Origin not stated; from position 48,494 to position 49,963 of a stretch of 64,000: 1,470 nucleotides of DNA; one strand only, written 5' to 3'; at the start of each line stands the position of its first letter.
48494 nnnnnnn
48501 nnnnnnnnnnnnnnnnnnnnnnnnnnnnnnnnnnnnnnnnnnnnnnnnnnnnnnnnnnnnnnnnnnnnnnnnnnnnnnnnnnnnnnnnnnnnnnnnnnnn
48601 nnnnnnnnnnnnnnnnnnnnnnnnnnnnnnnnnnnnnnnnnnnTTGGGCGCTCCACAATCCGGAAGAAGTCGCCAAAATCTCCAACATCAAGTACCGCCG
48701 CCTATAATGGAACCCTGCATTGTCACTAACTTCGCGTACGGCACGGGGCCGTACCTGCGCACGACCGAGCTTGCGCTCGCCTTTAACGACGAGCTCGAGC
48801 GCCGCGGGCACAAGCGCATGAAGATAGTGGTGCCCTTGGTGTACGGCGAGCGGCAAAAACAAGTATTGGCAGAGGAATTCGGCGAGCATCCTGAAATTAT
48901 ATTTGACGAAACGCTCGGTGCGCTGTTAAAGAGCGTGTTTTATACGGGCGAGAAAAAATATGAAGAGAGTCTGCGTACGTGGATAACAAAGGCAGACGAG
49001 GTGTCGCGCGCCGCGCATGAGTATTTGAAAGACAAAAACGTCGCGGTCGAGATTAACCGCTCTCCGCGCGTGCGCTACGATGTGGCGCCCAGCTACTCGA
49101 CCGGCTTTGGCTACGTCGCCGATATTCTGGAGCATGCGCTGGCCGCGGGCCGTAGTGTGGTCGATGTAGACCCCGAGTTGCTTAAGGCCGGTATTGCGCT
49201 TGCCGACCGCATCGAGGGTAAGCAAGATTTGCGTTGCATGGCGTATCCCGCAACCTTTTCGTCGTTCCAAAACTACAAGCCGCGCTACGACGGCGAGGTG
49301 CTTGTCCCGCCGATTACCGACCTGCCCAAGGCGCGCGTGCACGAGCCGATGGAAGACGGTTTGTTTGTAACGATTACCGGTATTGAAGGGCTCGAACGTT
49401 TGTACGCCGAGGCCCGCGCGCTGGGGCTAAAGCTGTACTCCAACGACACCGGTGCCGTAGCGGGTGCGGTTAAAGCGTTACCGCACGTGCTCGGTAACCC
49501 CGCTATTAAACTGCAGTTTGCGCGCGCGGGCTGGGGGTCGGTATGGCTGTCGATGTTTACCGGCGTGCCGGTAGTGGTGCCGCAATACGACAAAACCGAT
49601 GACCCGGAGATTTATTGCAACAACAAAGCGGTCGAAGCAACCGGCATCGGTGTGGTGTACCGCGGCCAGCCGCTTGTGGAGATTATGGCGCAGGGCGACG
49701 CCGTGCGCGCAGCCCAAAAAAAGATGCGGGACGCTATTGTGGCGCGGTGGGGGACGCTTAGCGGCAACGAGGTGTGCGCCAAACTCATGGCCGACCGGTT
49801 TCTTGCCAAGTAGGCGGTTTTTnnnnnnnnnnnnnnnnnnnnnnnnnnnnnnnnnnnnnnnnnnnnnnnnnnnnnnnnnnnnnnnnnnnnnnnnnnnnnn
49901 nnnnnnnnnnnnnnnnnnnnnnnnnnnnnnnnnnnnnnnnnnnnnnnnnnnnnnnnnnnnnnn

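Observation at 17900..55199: A 37 kb, almost entirely co-directional glycan assembly and decoration island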

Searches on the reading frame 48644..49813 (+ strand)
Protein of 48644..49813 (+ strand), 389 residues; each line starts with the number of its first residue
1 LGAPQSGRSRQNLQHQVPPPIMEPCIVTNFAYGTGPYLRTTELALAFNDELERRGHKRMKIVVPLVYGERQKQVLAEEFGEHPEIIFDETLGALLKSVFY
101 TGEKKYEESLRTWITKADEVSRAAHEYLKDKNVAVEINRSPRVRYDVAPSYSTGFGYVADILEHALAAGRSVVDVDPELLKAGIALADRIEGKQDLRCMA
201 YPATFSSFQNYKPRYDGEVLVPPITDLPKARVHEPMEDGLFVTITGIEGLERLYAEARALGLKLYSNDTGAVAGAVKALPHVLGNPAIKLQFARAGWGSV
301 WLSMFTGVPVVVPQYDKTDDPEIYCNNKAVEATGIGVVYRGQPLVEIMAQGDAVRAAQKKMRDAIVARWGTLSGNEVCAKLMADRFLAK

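Call 9: search_protein_families(library=pfam, proteins=[window:48644-49813:+], max_evalue=0.001)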
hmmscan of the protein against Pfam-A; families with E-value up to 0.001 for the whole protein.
window:48644-49813:+ (389 aa): 0 families

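Call 18: search_protein_families(library=ncbifam, proteins=[window:48644-49813:+], max_evalue=0.01)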
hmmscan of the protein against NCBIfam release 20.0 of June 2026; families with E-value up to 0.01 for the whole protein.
window:48644-49813:+ (389 aa): 0 families

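Call 26: search_solved_structures(query=window:48707-49813:+, max_evalue=10)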
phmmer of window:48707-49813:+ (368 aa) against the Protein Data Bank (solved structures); distinct sequences matched with E-value up to 10: 0.

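Call 29: search_protein_families(library=pfam, proteins=[window:48707-49813:+], max_evalue=5)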
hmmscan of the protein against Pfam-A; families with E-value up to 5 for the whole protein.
window:48707-49813:+ (368 aa): 1 family
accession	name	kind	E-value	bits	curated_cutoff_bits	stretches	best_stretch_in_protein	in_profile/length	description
PF04101.22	Glyco_tran_28_C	-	0.28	11.6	22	1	271-323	76-128/166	Glycosyltransferase family 28 C-terminal domain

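Call 49: find_homologous_proteins(query=window:48707-49813:+)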
Query window:48707-49813:+ (368 aa): 307 proteins with E <= 0.001 among 8000 candidates; the best 120 are listed.
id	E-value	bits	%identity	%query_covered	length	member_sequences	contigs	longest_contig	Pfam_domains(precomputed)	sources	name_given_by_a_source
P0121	2.2e-244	828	99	100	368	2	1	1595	-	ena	-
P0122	1.9e-173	595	71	100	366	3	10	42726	-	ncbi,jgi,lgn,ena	ncbi:MAG TPA: hypothetical protein VJJ20_02185 [Candidatus Paceibacterota bacterium]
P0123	5.7e-172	590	72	99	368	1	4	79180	-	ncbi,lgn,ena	-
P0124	7.0e-164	563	67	99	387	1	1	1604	-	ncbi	-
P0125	9.1e-160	550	66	100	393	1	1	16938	-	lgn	-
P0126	1.0e-159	549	65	99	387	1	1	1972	-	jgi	jgi:hypothetical protein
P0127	1.2e-157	543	64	99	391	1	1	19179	-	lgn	-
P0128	5.7e-157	540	63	99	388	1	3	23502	-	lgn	-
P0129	1.6e-156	539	64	98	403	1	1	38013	-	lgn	-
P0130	7.7e-156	537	64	100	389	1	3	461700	-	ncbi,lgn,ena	-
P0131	4.1e-155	534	64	99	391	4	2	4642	-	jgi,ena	jgi:hypothetical protein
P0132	4.9e-154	531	62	99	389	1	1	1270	-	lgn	-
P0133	1.1e-153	530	64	99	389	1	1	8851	-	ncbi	-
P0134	1.7e-153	529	62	100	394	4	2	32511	-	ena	-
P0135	3.7e-152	525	62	99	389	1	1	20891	-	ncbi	-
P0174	2.2e-126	440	55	99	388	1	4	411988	-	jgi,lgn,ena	-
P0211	1.2e-120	421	52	99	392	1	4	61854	-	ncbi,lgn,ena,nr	ncbi:MAG: hypothetical protein G01um101448_93 [Parcubacteria group bacterium Gr01-1014_48]|nr:MAG: h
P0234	6.1e-118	412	49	99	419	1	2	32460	-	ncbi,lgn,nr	ncbi:MAG: hypothetical protein U1A25_02945 [Candidatus Sungbacteria bacterium]|nr:hypothetical prote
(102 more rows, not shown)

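Call 58: predict_structure(alignment_id=A2)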
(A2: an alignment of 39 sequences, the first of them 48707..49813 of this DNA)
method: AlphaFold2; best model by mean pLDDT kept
length: 368 residues; sequences in the alignment: 39
mean_pLDDT: 93.9   pTM: 0.91
mean pLDDT of the five models: 93.9, 93.3, 93.1, 92.6, 91.7
residues with pLDDT >= 90: 309; 70-90: 51; 50-70: 8; < 50: 0
segments of 3 or more residues with pLDDT < 50: none
pLDDT, mean of each block of 10 residues (from residue 1): 93 88 97 98 95 90 95 92 92 98 98 96 97 96 98 98 98 97 94 97 81 86 75 94 91 89 94 92 96 94 96 97 97 98 97 97 96
secondary structure, 60 per line:
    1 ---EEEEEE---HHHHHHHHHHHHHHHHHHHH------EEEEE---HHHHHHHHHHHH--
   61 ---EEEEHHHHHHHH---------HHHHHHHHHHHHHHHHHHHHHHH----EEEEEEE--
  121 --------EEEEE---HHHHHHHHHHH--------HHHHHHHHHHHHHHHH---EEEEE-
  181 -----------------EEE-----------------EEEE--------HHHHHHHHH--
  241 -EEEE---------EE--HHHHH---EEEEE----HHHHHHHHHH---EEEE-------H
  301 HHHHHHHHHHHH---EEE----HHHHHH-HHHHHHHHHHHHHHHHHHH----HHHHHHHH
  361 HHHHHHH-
elements in order: E4-9 H13-32 E39-43 H47-58 E64-67 H68-75 H85-107 E112-118 E129-133 H137-147 H156-171 E175-179 E198-200 E218-221 H230-238 E242-245 H259-263 E267-271 H276-285 E289-292 H300-312 E316-318 H323-328 H330-348 H353-367

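Call 62: fold_search(model_id=the predicted structure, library=pdb)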
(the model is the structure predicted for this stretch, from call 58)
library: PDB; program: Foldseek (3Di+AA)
matches with E <= 10: 1407; with E <= 0.001: 320
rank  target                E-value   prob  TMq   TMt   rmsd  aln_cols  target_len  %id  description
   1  8xfw_B                2.3e-11  1.00  0.58  0.51   7.7       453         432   14  Crystal structure of MiCGT(M148A/V190T/S121D) in complex with UDP (released 2024-12-18)
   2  6lg0_B                3.4e-11  1.00  0.65  0.56   6.0       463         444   16  Crystal structure of SbCGTa in complex with UDP (released 2020-11-18)
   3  8xfh_B                4.2e-11  1.00  0.61  0.54   6.9       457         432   15  Crystal structure of MiCGT(E152Q/V190D/S122P) in complex with UDP (released 2024-12-18)
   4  6lg0_E                5.9e-11  1.00  0.64  0.55   5.9       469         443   16  Crystal structure of SbCGTa in complex with UDP (released 2020-11-18)
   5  5du2_B                1.1e-10  1.00  0.61  0.60   6.4       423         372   15  Structural analysis of EspG2 glycosyltransferase (released 2015-10-14)
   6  6lg0_C                1.3e-10  1.00  0.65  0.56   6.3       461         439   16  Crystal structure of SbCGTa in complex with UDP (released 2020-11-18)
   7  6lg0_D                1.3e-10  1.00  0.63  0.54   6.0       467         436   16  Crystal structure of SbCGTa in complex with UDP (released 2020-11-18)
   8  6lg0_F                1.4e-10  1.00  0.62  0.53   6.4       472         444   15  Crystal structure of SbCGTa in complex with UDP (released 2020-11-18)
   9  6lfn_A                1.8e-10  1.00  0.63  0.54   6.7       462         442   16  Crystal structure of LpCGTb (released 2020-11-18)
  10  7yp6_A                1.8e-10  1.00  0.57  0.52   8.2       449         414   11  Crystal structure of elaiophylin glycosyltransferase in complex with UDP (released 2022-11-02)
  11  7yp3_B                1.9e-10  1.00  0.55  0.51   9.0       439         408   12  Crystal structure of elaiophylin glycosyltransferase in complex with elaiophylin (released 2022-11-02)
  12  6llg_A                2.0e-10  1.00  0.63  0.55   6.5       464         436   13  Crystal Structure of Fagopyrum esculentum M UGT708C1 (released 2020-09-09)
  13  3d0q_A                2.2e-10  1.00  0.60  0.59   6.8       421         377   11  Crystal structure of calG3 from Micromonospora echinospora determined in space group I222 (released 2008-06-24)
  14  6lfn_B                2.2e-10  1.00  0.58  0.50   7.5       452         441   16  Crystal structure of LpCGTb (released 2020-11-18)
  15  4fzr                  2.5e-10  1.00  0.57  0.60   6.6       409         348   13  Crystal Structure of SsfS6, Streptomyces sp. SF2575 glycosyltransferase (released 2012-07-25)
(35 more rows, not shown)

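Call 84: find_encoding_contigs(protein=P0130, flank=10000, max_places=1)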
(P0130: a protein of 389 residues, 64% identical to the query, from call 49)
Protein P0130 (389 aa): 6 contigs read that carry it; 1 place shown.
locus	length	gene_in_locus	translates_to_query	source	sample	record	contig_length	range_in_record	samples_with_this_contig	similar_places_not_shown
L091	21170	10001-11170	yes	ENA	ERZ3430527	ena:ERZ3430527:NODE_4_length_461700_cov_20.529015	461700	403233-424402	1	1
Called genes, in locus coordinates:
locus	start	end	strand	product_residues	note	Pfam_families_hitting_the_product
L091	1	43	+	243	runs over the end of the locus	PF13489:Methyltransf_23, PF05401:NodS, PF13847:Methyltransf_31, PF08241:Methyltransf_11, PF08242:Methyltransf_12, PF13649:Methyltransf_25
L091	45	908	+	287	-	PF00535:Glycos_transf_2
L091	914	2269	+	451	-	PF01943:Polysacc_synt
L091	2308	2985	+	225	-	PF05711:TylF, PF13578:Methyltransf_24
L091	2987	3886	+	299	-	PF05721:PhyH (weak)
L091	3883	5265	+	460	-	PF04464:Glyphos_transf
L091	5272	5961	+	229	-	PF13489:Methyltransf_23, PF13847:Methyltransf_31 (weak), PF08241:Methyltransf_11, PF08242:Methyltransf_12, PF13649:Methyltransf_25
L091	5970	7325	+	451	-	-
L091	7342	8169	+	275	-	PF01209:Ubie_methyltran (weak), PF13489:Methyltransf_23, PF02353:CMAS, PF05175:MTS, PF13847:Methyltransf_31, PF08241:Methyltransf_11, PF08242:Methyltransf_12, PF13649:Methyltransf_25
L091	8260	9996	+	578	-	PF00571:CBS (faint), PF03721:UDPG_MGDP_dh_N, PF00984:UDPG_MGDP_dh, PF03720:UDPG_MGDP_dh_C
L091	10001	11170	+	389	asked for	-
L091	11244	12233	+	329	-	PF03102:NeuB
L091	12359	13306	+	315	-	PF00389:2-Hacid_dh, PF02826:2-Hacid_dh_C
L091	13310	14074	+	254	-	PF02348:CTP_transf_3, PF12804:NTP_transf_3 (faint)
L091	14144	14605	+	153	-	PF01467:CTP_transf_like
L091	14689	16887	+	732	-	PF04932:Wzy_C, PF13428:TPR_14 (faint), PF00515:TPR_1 (faint), PF07719:TPR_2 (faint), PF23914:TPR_CcmH_CycH (faint), PF13181:TPR_8 (faint), PF13424:TPR_12 (faint), PF13432:TPR_16 (weak), +1 more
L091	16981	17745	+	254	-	PF01996:F420_ligase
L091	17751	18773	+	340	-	PF01565:FAD_binding_4, PF02873:MurB_C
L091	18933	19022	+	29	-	-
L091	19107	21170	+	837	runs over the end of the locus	PF07517:SecA_DEAD, PF01043:SecA_PP_bind, PF21090:P-loop_SecA, PF07516:SecA_SW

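Call 85: find_encoding_contigs(protein=P0174, flank=10000, max_places=1)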
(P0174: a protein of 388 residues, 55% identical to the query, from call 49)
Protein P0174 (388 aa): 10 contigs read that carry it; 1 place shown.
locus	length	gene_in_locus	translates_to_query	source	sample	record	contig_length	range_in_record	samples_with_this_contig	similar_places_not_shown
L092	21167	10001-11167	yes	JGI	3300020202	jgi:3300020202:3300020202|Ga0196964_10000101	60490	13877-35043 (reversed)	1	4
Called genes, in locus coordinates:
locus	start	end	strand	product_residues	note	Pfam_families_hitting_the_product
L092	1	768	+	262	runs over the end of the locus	PF13489:Methyltransf_23, PF08241:Methyltransf_11, PF08242:Methyltransf_12 (faint), PF13649:Methyltransf_25 (weak)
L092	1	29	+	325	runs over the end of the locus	-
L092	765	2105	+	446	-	PF04464:Glyphos_transf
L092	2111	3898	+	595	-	PF02543:Carbam_trans_N, PF16861:Carbam_trans_C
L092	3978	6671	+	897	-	PF04464:Glyphos_transf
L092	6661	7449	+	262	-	PF05148:Methyltransf_8, PF13489:Methyltransf_23, PF08241:Methyltransf_11, PF13649:Methyltransf_25 (weak), PF08242:Methyltransf_12, PF13847:Methyltransf_31 (weak)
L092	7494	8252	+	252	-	PF02348:CTP_transf_3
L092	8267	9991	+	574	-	PF00571:CBS (weak), PF03721:UDPG_MGDP_dh_N, PF00984:UDPG_MGDP_dh, PF03720:UDPG_MGDP_dh_C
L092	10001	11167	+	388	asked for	-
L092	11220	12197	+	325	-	PF03102:NeuB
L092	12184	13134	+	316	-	PF00389:2-Hacid_dh, PF02826:2-Hacid_dh_C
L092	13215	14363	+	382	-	-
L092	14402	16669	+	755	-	PF04932:Wzy_C, PF13428:TPR_14 (faint), PF13432:TPR_16 (faint), PF23914:TPR_CcmH_CycH (faint), PF07719:TPR_2 (faint), PF14559:TPR_19 (weak)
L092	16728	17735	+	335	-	PF01565:FAD_binding_4, PF02873:MurB_C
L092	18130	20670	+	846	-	PF07517:SecA_DEAD, PF01043:SecA_PP_bind, PF21090:P-loop_SecA, PF07516:SecA_SW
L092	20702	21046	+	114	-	PF04020:Phage_holin_4_2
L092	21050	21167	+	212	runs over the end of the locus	PF09335:VTT_dom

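Call 86: find_encoding_contigs(protein=P0234, flank=10000, max_places=1)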
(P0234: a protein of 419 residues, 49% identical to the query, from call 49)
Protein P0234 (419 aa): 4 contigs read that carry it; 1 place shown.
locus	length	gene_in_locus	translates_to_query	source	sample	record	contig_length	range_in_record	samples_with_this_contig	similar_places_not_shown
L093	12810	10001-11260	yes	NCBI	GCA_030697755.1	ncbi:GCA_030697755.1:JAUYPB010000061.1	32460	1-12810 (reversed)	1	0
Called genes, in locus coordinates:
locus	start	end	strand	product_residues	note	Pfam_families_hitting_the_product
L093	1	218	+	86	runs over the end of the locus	-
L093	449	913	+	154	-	-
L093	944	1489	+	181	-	PF00300:His_Phos_1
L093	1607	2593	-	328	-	PF18920:DUF5671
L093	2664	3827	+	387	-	PF01408:GFO_IDH_MocA, PF03447:NAD_binding_3 (weak)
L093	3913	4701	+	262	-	PF05175:MTS, PF13489:Methyltransf_23, PF02353:CMAS, PF07021:MetW, PF08003:Methyltransf_9, PF13649:Methyltransf_25, PF13847:Methyltransf_31, PF08241:Methyltransf_11, +4 more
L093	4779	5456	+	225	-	PF00483:NTP_transferase, PF12804:NTP_transf_3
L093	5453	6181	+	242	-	PF08241:Methyltransf_11, PF08242:Methyltransf_12 (faint), PF13489:Methyltransf_23 (weak), PF13649:Methyltransf_25 (weak)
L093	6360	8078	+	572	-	PF00571:CBS (weak), PF03721:UDPG_MGDP_dh_N, PF00984:UDPG_MGDP_dh, PF03720:UDPG_MGDP_dh_C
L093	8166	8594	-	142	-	-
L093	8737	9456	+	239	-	PF02348:CTP_transf_3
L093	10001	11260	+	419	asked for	-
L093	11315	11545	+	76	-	-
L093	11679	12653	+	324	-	PF03102:NeuB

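Call 87: find_encoding_contigs(protein=P0211, flank=10000, max_places=1)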
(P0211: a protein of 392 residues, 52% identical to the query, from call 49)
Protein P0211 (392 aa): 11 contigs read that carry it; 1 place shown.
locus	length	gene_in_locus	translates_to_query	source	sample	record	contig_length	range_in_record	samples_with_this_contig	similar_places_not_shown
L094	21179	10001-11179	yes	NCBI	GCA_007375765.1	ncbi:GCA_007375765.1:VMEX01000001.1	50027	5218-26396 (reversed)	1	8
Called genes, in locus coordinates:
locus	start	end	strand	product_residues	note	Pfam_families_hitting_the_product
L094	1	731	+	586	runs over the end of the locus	PF13522:GATase_6, PF12481:DUF3700 (weak), PF13537:GATase_7, PF00733:Asn_synthase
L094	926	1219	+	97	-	-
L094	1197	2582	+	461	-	-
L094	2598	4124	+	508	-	PF00884:Sulfatase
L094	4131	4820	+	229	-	PF05175:MTS (weak)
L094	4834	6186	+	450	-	PF04464:Glyphos_transf (weak)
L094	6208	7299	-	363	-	PF01209:Ubie_methyltran, PF13489:Methyltransf_23, PF06325:PrmA (weak), PF08003:Methyltransf_9 (faint), PF13649:Methyltransf_25, PF13847:Methyltransf_31, PF08241:Methyltransf_11, PF08242:Methyltransf_12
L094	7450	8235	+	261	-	PF02348:CTP_transf_3, PF12804:NTP_transf_3 (weak)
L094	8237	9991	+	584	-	PF00571:CBS (faint), PF02826:2-Hacid_dh_C (faint), PF03446:NAD_binding_2 (faint), PF03721:UDPG_MGDP_dh_N, PF00984:UDPG_MGDP_dh, PF03720:UDPG_MGDP_dh_C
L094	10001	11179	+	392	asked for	-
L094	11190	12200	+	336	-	PF03102:NeuB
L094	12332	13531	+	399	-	-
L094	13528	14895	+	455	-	-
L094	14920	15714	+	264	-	PF00551:Formyl_trans_N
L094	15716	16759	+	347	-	PF01522:Polysacc_deac_1 (weak)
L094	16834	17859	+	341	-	PF13489:Methyltransf_23, PF08242:Methyltransf_12 (weak)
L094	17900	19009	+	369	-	PF03102:NeuB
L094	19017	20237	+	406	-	PF02350:Epimerase_2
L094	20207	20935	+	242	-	PF02348:CTP_transf_3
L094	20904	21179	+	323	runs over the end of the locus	PF00389:2-Hacid_dh, PF03446:NAD_binding_2 (faint), PF02826:2-Hacid_dh_C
